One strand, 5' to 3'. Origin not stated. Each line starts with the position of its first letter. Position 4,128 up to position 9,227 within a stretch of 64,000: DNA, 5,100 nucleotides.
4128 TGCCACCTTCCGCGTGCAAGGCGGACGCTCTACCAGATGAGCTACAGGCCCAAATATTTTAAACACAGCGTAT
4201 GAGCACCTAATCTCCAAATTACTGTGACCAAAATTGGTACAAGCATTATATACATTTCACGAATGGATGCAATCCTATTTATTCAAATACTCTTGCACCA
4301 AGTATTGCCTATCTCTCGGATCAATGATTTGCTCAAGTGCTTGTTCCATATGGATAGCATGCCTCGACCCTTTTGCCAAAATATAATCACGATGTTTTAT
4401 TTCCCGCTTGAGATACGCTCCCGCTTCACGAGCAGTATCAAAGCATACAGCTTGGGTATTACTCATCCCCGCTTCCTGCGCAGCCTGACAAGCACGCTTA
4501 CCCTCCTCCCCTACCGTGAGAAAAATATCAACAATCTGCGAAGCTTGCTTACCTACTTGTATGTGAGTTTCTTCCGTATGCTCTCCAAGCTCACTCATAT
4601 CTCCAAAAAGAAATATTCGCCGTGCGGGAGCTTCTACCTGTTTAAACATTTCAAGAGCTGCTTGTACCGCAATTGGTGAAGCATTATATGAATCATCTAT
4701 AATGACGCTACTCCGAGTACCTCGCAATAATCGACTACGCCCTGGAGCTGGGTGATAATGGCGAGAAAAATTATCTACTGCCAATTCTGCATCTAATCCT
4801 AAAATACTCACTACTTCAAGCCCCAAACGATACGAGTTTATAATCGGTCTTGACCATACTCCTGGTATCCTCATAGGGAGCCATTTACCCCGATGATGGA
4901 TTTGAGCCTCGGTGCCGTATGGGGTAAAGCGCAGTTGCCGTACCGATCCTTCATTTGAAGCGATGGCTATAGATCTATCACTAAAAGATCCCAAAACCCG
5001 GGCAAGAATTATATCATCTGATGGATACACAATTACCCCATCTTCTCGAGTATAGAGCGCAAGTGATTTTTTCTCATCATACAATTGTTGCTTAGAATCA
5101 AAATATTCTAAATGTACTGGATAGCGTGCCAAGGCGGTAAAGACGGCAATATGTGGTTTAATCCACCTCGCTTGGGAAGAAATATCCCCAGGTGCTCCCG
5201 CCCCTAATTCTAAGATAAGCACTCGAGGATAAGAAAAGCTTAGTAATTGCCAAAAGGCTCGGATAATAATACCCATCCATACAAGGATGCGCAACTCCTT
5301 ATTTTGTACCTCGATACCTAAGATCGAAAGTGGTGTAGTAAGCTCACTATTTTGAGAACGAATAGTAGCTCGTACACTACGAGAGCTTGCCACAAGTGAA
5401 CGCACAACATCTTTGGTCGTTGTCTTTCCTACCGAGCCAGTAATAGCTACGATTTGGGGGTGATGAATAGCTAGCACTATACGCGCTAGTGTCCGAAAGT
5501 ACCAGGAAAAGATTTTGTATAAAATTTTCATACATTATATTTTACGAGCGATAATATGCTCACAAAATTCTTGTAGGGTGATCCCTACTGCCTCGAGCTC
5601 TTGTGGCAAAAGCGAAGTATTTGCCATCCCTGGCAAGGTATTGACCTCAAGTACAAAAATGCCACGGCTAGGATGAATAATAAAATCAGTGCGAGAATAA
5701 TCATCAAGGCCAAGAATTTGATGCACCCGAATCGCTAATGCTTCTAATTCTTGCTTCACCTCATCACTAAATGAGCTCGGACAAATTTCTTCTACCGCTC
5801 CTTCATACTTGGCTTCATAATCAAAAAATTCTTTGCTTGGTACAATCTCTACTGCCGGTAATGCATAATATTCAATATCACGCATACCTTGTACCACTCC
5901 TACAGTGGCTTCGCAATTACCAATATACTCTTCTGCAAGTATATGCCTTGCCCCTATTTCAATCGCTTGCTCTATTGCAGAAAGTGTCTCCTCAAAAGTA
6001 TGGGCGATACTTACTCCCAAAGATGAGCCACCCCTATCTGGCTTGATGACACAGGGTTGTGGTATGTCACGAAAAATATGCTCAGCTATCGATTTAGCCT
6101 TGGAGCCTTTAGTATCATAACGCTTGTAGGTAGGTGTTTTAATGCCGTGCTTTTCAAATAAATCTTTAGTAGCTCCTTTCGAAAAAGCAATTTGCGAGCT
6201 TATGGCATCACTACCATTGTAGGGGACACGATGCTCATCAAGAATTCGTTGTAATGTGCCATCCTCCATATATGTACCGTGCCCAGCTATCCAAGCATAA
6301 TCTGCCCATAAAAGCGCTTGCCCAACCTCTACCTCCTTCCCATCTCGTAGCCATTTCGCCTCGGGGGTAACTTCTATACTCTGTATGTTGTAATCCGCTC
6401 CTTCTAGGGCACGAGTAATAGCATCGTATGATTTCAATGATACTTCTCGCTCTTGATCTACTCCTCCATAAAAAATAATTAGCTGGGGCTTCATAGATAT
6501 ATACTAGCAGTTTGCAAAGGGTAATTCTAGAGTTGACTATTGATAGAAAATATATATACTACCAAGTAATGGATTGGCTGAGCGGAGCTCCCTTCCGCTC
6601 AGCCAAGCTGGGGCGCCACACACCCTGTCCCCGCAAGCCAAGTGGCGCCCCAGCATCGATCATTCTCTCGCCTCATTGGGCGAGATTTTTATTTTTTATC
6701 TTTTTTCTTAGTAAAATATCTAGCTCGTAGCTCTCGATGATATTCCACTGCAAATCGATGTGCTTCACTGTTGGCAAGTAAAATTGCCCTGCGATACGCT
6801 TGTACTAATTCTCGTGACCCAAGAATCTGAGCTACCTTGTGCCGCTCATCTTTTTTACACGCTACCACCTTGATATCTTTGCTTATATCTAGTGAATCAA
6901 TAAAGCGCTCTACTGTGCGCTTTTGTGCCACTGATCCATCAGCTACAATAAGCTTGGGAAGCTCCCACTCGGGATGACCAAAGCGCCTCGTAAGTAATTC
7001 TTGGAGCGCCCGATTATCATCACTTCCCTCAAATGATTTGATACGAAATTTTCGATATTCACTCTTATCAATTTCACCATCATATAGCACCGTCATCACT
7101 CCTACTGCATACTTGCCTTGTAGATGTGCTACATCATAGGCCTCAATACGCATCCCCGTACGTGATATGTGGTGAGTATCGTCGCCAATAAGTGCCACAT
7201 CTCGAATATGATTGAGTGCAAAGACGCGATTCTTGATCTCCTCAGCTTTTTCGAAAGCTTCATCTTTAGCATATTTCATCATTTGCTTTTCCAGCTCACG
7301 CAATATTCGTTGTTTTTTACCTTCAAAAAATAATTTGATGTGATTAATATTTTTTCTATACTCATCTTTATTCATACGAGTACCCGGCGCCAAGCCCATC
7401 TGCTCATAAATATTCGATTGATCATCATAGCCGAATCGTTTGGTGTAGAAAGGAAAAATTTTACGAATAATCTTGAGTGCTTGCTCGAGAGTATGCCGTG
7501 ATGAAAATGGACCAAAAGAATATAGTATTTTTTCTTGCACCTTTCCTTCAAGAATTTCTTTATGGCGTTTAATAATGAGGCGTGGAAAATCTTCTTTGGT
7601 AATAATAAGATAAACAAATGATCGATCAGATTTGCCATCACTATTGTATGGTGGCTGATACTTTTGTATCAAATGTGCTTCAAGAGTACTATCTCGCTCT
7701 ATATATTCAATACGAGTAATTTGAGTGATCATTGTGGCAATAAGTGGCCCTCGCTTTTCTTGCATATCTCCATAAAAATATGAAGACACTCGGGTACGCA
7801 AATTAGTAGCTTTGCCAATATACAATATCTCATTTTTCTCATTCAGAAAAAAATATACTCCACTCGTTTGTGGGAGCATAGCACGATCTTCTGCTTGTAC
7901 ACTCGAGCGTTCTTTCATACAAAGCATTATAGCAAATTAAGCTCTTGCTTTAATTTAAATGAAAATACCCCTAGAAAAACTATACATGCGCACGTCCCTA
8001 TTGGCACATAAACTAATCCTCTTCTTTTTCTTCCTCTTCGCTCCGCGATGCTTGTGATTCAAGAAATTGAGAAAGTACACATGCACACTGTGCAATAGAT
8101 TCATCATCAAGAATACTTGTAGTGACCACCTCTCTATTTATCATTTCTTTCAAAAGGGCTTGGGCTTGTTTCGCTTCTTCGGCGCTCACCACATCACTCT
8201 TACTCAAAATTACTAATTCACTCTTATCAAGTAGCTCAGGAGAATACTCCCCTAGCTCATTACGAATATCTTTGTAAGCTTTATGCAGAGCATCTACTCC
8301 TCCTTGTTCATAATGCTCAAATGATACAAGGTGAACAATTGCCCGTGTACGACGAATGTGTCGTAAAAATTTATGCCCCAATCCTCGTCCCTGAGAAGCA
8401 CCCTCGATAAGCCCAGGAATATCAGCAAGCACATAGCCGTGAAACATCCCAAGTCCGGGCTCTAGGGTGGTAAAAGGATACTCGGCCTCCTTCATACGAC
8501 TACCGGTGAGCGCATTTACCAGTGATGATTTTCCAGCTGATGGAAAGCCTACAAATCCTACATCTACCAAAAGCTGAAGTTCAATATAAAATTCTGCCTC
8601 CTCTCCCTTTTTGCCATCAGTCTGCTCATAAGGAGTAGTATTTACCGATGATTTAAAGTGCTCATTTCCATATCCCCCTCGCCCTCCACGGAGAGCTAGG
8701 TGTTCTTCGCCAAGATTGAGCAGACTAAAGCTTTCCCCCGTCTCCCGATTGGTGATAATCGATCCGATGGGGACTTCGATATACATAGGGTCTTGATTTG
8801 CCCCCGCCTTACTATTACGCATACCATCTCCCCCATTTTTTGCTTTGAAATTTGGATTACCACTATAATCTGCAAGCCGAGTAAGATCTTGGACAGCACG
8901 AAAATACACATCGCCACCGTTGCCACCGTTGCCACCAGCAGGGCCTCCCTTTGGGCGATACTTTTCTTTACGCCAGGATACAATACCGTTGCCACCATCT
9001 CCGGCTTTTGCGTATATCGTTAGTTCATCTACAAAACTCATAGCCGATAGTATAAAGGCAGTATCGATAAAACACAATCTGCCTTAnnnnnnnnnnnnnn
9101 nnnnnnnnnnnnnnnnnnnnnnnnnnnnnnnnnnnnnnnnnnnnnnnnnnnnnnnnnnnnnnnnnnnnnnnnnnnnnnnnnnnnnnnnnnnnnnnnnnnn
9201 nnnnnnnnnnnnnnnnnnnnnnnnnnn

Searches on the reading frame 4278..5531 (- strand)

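Call 74: search_protein_families(library=pfam, proteins=[window:4278-5531:-], max_evalue=0.00001)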
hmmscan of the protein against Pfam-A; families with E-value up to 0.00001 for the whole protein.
window:4278-5531:- (418 aa): 2 families
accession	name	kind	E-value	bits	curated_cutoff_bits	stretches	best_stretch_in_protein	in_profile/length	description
PF02875.26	Mur_ligase_C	-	2.4e-18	67.6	28.4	1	264-390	1-127/127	Mur ligase, glutamate ligase domain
PF08245.18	Mur_ligase_M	-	1.1e-15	58.6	24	1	103-195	58-150/200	Mur ligase middle domain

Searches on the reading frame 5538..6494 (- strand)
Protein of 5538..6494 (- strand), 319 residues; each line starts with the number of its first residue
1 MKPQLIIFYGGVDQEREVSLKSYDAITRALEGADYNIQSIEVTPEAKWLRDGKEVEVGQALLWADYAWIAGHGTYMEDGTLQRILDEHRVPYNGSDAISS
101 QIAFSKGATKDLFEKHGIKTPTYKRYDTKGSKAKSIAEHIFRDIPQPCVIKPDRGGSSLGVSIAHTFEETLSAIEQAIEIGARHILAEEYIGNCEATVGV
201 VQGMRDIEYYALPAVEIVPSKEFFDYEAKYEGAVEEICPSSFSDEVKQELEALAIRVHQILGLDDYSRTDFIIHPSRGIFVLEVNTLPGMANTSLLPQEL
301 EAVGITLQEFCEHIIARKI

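Call 74: search_protein_families(library=pfam, proteins=[window:5538-6494:-], max_evalue=0.00001)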
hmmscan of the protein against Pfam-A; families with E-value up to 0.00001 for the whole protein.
window:5538-6494:- (319 aa): 6 families
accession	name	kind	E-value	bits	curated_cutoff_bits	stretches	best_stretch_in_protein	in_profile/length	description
PF07478.18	Dala_Dala_lig_C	-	4.3e-41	141.1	24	1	112-315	1-203/204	D-ala D-ala ligase C-terminus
PF01820.27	Dala_Dala_lig_N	-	4.6e-14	53.4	34.6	1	5-53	2-50/121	D-ala D-ala ligase N-terminus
PF02655.19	ATP-grasp_3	-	1.6e-09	38.5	23.2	1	106-286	4-155/160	ATP-grasp domain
PF08443.16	RimK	-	3.4e-07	30.5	21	1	109-292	7-171/188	RimK-like ATP-grasp domain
PF01071.24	GARS_A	-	3.5e-07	30.7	27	1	105-201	2-99/194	Phosphoribosylglycinamide synthetase, ATP-grasp (A) domain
PF02786.22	CPSase_L_D2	-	2.9e-06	27.4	19.8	1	133-286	26-178/211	Carbamoyl-phosphate synthase L chain, ATP binding domain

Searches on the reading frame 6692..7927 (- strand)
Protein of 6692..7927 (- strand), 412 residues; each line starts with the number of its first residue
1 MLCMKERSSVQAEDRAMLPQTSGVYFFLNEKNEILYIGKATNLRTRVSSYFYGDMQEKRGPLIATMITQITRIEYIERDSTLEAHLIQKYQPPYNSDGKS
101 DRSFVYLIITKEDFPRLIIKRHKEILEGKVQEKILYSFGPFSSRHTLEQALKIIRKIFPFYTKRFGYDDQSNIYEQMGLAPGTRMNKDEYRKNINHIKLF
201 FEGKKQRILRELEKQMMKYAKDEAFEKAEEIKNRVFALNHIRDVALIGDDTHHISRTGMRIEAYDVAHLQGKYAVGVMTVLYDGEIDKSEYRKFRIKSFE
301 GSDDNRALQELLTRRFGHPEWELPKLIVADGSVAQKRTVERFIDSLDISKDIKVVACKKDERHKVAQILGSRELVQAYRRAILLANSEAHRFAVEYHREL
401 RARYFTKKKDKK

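Call 74: search_protein_families(library=pfam, proteins=[window:6692-7927:-], max_evalue=0.00001)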
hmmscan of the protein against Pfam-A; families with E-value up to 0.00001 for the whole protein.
window:6692-7927:- (412 aa): 2 families
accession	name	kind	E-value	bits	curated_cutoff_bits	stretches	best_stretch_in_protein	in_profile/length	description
PF08459.17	UvrC_RNaseH_dom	-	5.4e-28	98.3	22.3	1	253-392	5-157/159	UvrC RNAse H endonuclease domain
PF01541.30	GIY-YIG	-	7e-08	33.1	22.6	1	23-95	3-78/78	GIY-YIG catalytic domain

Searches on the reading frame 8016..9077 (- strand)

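Call 74: search_protein_families(library=pfam, proteins=[window:8016-9077:-], max_evalue=0.00001)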
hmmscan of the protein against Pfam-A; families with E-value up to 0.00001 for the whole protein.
window:8016-9077:- (354 aa): 3 families
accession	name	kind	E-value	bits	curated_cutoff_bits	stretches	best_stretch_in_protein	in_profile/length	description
PF01018.28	GTP1_OBG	-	3.1e-47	160.5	27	1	16-169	1-155/155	GTP1/OBG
PF01926.29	MMR_HSR1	-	1.1e-21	77.5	21.9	1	172-286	1-106/113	50S ribosome-binding GTPase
PF02421.24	FeoB_N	-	3.2e-08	33.7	27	1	173-223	3-57/156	Ferrous iron transport protein B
